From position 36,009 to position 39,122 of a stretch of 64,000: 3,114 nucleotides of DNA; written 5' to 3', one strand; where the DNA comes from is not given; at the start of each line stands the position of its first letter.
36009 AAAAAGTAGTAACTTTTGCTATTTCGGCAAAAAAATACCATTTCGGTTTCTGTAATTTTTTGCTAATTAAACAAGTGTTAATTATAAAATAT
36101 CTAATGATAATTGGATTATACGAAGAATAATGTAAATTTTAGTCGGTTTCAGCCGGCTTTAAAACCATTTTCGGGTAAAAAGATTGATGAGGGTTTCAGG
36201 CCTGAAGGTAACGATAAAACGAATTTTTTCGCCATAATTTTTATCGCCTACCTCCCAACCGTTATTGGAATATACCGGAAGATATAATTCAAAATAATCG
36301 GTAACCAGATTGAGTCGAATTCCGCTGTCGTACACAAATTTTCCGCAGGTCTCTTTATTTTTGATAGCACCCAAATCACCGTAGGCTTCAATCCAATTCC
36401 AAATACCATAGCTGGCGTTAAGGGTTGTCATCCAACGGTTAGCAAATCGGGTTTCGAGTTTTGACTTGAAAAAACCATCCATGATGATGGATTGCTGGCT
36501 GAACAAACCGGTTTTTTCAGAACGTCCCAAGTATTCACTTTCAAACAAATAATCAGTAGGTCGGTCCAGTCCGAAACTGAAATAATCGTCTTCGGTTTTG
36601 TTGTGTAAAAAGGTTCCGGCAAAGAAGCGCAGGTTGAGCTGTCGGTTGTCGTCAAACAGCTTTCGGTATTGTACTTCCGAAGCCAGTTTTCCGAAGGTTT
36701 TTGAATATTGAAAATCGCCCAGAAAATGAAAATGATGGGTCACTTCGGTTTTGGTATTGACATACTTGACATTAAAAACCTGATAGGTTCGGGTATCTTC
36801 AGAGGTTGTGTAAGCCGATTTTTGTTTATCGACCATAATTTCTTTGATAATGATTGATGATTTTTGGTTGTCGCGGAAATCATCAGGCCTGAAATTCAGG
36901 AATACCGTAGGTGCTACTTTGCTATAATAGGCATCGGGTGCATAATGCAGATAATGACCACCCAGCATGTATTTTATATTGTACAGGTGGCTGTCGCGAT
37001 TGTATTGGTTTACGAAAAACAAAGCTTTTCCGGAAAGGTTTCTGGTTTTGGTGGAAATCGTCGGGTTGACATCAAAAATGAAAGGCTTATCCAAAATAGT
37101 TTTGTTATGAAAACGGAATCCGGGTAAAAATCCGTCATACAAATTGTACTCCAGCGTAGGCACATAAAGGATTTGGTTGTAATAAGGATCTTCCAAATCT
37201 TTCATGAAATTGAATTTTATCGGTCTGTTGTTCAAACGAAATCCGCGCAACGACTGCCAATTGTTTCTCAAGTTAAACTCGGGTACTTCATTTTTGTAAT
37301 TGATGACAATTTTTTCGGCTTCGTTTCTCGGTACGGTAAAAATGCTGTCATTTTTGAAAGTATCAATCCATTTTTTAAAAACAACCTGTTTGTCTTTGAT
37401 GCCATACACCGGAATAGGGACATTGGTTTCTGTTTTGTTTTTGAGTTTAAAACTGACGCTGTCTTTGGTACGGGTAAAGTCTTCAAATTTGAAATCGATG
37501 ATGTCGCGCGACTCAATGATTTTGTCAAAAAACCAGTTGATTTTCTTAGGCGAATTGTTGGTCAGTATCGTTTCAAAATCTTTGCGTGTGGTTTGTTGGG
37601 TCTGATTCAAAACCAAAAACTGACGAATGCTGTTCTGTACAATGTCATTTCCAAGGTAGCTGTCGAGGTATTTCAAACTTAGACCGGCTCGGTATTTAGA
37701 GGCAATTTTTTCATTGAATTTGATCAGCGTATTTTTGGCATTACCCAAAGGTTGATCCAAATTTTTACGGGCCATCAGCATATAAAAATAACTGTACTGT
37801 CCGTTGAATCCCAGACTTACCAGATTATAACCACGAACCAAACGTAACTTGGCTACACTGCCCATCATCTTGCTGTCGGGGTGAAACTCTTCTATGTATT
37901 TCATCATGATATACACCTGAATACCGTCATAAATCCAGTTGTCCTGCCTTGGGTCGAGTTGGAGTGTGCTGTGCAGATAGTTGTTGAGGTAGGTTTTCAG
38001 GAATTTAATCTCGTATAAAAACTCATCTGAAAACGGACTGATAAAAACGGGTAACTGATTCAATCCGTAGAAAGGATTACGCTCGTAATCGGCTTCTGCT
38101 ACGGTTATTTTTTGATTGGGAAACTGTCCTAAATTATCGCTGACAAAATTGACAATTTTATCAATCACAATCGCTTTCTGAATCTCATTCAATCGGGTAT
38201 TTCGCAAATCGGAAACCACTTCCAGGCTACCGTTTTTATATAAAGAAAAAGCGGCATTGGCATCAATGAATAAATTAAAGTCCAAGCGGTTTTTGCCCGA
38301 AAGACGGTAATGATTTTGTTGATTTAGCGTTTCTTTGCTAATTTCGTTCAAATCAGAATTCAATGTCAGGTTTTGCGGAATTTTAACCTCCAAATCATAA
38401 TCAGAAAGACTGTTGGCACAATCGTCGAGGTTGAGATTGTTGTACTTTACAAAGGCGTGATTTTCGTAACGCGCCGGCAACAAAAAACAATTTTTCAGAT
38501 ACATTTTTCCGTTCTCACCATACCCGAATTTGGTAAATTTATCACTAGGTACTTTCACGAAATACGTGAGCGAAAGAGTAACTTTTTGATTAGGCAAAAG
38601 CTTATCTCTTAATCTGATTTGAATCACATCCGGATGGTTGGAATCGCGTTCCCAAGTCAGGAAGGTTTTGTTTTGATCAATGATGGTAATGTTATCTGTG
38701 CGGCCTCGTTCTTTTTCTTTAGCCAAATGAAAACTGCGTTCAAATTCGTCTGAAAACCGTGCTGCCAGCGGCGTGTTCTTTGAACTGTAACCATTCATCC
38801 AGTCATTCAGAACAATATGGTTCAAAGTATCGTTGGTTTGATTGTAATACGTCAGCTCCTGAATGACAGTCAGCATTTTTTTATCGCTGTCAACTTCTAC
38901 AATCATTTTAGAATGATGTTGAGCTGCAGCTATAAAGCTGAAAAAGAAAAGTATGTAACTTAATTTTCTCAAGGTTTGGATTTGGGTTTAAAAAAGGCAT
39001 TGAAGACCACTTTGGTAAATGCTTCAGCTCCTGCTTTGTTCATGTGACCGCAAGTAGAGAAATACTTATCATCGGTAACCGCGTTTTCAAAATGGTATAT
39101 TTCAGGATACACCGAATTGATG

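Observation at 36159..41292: Translationally coupled MBOAT / SGNH-like / 937-aa secreted-protein operon: candidate envelope-spanning O-acylation module with an outer-membrane partner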

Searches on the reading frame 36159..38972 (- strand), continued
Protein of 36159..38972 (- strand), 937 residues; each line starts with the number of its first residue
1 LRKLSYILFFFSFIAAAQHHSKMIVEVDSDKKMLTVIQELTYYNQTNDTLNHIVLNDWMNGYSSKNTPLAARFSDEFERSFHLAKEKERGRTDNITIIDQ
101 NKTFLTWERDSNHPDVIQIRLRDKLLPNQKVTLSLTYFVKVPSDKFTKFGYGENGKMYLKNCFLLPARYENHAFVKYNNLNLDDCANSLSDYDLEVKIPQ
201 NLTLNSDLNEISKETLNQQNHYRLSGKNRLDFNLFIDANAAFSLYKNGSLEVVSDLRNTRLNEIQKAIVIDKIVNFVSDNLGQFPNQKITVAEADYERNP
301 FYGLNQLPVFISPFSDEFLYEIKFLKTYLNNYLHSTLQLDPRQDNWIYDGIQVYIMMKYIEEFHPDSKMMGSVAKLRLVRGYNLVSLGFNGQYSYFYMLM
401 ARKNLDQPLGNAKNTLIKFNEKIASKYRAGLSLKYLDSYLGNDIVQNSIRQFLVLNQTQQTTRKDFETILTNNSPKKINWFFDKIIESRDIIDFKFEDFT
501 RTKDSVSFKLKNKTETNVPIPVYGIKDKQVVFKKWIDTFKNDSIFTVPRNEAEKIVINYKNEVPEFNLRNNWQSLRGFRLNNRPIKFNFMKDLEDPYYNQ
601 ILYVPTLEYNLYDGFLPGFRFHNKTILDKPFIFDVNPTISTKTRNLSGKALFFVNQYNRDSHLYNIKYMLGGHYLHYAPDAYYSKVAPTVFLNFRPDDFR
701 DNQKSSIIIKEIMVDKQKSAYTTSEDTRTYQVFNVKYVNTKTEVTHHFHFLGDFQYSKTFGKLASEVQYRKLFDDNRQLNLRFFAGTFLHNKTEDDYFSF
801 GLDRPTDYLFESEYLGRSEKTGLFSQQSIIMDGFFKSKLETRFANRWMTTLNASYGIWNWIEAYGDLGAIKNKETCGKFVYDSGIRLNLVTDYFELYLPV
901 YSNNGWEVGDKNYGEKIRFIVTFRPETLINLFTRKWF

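Call 75: search_protein_families(library=pfam, proteins=[L065:3868-4950:-, L065:5018-6253:+, L065:6336-6833:-, L065:7338-7817:-, L065:11095-12405:-, L065:12636-13517:-, L069:15217-16272:+, L069:17712-18692:+, L081:6735-8000:+], max_evalue=0.01)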
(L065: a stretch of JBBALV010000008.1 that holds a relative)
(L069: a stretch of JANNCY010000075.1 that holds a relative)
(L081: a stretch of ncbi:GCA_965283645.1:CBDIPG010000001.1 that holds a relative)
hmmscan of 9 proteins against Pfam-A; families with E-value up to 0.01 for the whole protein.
L065:3868-4950:- (360 aa): 1 family
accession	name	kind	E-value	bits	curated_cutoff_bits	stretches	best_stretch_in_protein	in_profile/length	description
PF01544.23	CorA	-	7.2e-54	183.5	27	1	63-356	3-292/292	CorA-like Mg2+ transporter protein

L065:5018-6253:+ (411 aa): 2 families
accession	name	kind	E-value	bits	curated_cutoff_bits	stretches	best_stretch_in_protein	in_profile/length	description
PF07969.17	Amidohydro_3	-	1.9e-18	67.7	29.7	1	222-384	255-445/472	Amidohydrolase family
PF01979.26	Amidohydro_1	-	2.3e-15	57.1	25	1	69-390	1-321/345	Amidohydrolase family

L065:6336-6833:- (165 aa): 4 families
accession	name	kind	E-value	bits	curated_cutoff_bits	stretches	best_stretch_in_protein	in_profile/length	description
PF00877.26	NLPC_P60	-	4.3e-26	91.4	23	1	53-159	1-102/105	NlpC/P60 family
PF05708.18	Peptidase_C92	-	0.00018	22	27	0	102-147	2-56/166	Permuted papain-like amidase enzyme, YaeF/YiiX, C92 family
PF05257.22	CHAP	-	0.00029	21.7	26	1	95-136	39-79/81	CHAP domain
PF07313.18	AmiA-like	-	0.0029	17.6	27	1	99-145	140-188/202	N-acetylmuramoyl-L-alanine amidase-like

L065:7338-7817:- (159 aa): 3 families
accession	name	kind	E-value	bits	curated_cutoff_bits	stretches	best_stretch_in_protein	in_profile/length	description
PF00383.29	dCMP_cyt_deam_1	-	1e-28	99.7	25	1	5-104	3-101/102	Cytidine and deoxycytidylate deaminase zinc-binding region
PF14437.12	MafB19-deam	-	9.7e-22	77.8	27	1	6-111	3-107/142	MafB19-like deaminase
PF14439.12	Bd3614-deam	-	0.0012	19.2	38.5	1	31-96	13-77/113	Bd3614-like deaminase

L065:11095-12405:- (436 aa): 26 families (the best 25 are shown)
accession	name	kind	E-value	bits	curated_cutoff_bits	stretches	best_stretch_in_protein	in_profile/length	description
PF01926.29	MMR_HSR1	-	1.9e-59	199.1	21.9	2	5-120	2-113/113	50S ribosome-binding GTPase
PF14714.11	KH_dom-like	-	3.5e-30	104.5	27.3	1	354-434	1-81/81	KH-domain-like of EngA bacterial GTPase enzymes, C-terminal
PF00009.33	GTP_EFTU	-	1.8e-28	99.9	26.5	2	209-349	54-187/188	Elongation factor Tu GTP binding domain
PF02421.24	FeoB_N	-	2.2e-27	95.9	27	2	5-133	3-127/156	Ferrous iron transport protein B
PF04548.22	AIG1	-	6e-16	58.9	27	2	6-110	4-110/212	AIG1 family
PF00350.29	Dynamin_N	-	1.1e-14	55.2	27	1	180-213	2-34/168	Dynamin family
PF03193.22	RsgA_GTPase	-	3e-11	43.9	30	1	2-36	106-140/174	RsgA GTPase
PF08477.19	Roc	-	5.2e-07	30.3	27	0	5-122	2-119/119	Ras of Complex, Roc, domain of DAPkinase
PF00071.28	Ras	-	9.2e-07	29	21.6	1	179-345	2-157/162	Ras family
PF09439.16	SRPRB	-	2.3e-06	27.5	25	1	3-92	4-82/178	Signal recognition particle receptor beta subunit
PF02492.25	cobW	-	4.2e-06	26.9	20.7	0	250-308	106-166/180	CobW/HypB/UreG, nucleotide-binding domain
PF00025.27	Arf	-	8.6e-06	25.8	22.3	0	6-124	18-128/174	ADP-ribosylation factor family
PF00005.33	ABC_tran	-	3.7e-05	24.8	25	0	3-70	12-79/137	ABC transporter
PF04670.18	Gtr1_RagA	-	5e-05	23.3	22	0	51-110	49-105/232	Gtr1/RagA G protein conserved region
PF01580.24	FtsK_SpoIIIE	-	0.00015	21.7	24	0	178-197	41-60/221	FtsK/SpoIIIE family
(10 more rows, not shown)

L065:12636-13517:- (293 aa): 14 families
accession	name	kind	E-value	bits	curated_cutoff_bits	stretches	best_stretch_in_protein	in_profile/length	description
PF01926.29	MMR_HSR1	-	7.5e-23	81.2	21.9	1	8-121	2-113/113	50S ribosome-binding GTPase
PF07650.23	KH_2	-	3.5e-17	62.4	22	1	204-280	1-78/78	KH domain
PF02421.24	FeoB_N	-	1.9e-10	40.9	27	1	8-160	3-152/156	Ferrous iron transport protein B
PF00009.33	GTP_EFTU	-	1.6e-09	38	26.5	1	21-169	43-187/188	Elongation factor Tu GTP binding domain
PF00071.28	Ras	-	6.5e-09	36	21.6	1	10-167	4-159/162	Ras family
PF00350.29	Dynamin_N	-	9.2e-07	29.5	27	0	9-41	2-34/168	Dynamin family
PF03193.22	RsgA_GTPase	-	7.4e-06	26.3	30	0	8-65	109-170/174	RsgA GTPase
PF10662.15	PduV-EutP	-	5.6e-05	23.4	21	1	10-163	6-140/143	Ethanolamine utilisation - propanediol utilisation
PF08477.19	Roc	-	0.0021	18.7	27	1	9-123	3-119/119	Ras of Complex, Roc, domain of DAPkinase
PF03029.23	ATP_bind_1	-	0.0027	18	27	0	50-132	89-174/240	Conserved hypothetical ATP binding protein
PF03266.21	NTPase_1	-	0.004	17.4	23.9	0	10-122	4-135/168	NTPase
PF04548.22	AIG1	-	0.0043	16.8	27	1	10-108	5-107/212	AIG1 family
PF16897.10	MMR_HSR1_Xtn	-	0.0044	17.4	35.2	1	86-166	28-102/106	C-terminal region of MMR_HSR1 domain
PF02492.25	cobW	-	0.0046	17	20.7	0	50-143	80-174/180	CobW/HypB/UreG, nucleotide-binding domain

L069:15217-16272:+ (351 aa): 1 family
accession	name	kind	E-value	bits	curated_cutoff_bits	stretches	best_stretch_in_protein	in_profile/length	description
PF16822.11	ALGX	-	5.5e-14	52.9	26.5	1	228-350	9-132/268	SGNH hydrolase-like domain, acetyltransferase AlgX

L069:17712-18692:+ (326 aa): 2 families
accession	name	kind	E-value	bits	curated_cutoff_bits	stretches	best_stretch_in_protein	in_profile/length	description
PF07611.17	DUF1574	-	9.2e-05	22.4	29.1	1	174-287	213-327/342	Protein of unknown function (DUF1574)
PF04311.20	DUF459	-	0.0073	16.1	27.2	0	194-254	78-138/197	Protein of unknown function (DUF459)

L081:6735-8000:+ (421 aa): 2 families
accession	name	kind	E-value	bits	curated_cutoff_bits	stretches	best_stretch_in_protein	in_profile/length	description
PF18962.6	Por_Secre_tail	-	1.1e-05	26.1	27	1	360-419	11-74/75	Secretion system C-terminal sorting domain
PF03372.29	Exo_endo_phos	-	0.00012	22.3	24.5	1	28-264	2-206/225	Endonuclease/Exonuclease/phosphatase family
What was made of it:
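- Closest known: AlgI/AlgJ. Same: A paralogous partner in L069 matches Pfam ALGX (call 75).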

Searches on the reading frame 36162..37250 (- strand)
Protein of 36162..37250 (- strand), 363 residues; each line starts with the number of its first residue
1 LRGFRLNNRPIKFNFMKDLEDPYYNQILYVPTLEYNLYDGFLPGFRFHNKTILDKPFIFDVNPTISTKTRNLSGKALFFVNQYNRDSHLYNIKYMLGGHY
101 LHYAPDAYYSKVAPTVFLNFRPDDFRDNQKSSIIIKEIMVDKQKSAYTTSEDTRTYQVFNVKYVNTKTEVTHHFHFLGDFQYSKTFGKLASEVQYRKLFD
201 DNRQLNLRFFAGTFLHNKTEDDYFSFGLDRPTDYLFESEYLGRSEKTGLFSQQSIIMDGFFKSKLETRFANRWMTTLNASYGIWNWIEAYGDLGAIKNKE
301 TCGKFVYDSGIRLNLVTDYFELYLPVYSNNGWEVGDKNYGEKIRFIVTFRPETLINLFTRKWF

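Call 48: search_solved_structures(query=A5, max_evalue=10, show_alignments=2)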
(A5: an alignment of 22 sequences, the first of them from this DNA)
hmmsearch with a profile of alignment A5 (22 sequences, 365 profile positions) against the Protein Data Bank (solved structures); distinct sequences matched with E-value up to 10: 0.

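Call 49: search_protein_families(library=pfam, alignment_id=A5, max_evalue=10)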
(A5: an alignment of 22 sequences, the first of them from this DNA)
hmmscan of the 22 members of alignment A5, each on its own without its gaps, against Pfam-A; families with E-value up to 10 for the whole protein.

A. member 1, seq(363 aa): 0 families

B. families by the number of members that match (of 22 scanned): 9 families
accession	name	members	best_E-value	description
PF12330.14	Haspin_kinase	1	0.014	Haspin like kinase domain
PF00647.24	EF1G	1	0.05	Elongation factor 1 gamma, conserved domain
PF08969.16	USP8_dimer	1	0.062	USP8 dimerisation domain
PF20458.3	DUF6711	1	0.078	Family of unknown function (DUF6711)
PF00209.24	SNF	1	0.11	Sodium:neurotransmitter symporter family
PF10970.13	GerPE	1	0.14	Spore germination protein GerPE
PF04528.19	Adeno_E4_34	1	0.17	Adenovirus early E4 34 kDa protein conserved region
PF03810.25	IBN_N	1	0.17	Importin-beta N-terminal domain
PF14404.11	Strep_pep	1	0.19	Ribosomally synthesized peptide in Streptomyces species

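Call 73: search_protein_families(library=ncbifam, alignment_id=A5, max_evalue=10)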
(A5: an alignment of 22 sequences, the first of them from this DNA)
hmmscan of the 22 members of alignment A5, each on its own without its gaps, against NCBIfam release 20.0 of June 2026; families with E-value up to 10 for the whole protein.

A. member 1, seq(363 aa): 2 families
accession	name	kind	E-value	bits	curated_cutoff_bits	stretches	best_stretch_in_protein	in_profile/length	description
NF000020.1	stregram_VatE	exception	0.13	11.8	450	1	134-195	14-76/214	streptogramin A O-acetyltransferase Vat(E)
NF008501.1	PRK11411.1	subfamily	0.24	10.3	320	1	109-145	119-155/303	Fe(3+) dicitrate ABC transporter substrate-binding protein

B. families by the number of members that match (of 22 scanned): 5 families
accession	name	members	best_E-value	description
NF041013.1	T4P_ComGE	1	0.079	competence type IV pilus minor pilin ComGE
NF010794.0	PRK14198.1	1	0.088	fluoride efflux transporter CrcB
NF000020.1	stregram_VatE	1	0.13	streptogramin A O-acetyltransferase Vat(E)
NF008501.1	PRK11411.1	1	0.24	Fe(3+) dicitrate ABC transporter substrate-binding protein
NF007474.0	PRK10060.1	1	0.25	cyclic di-GMP phosphodiesterase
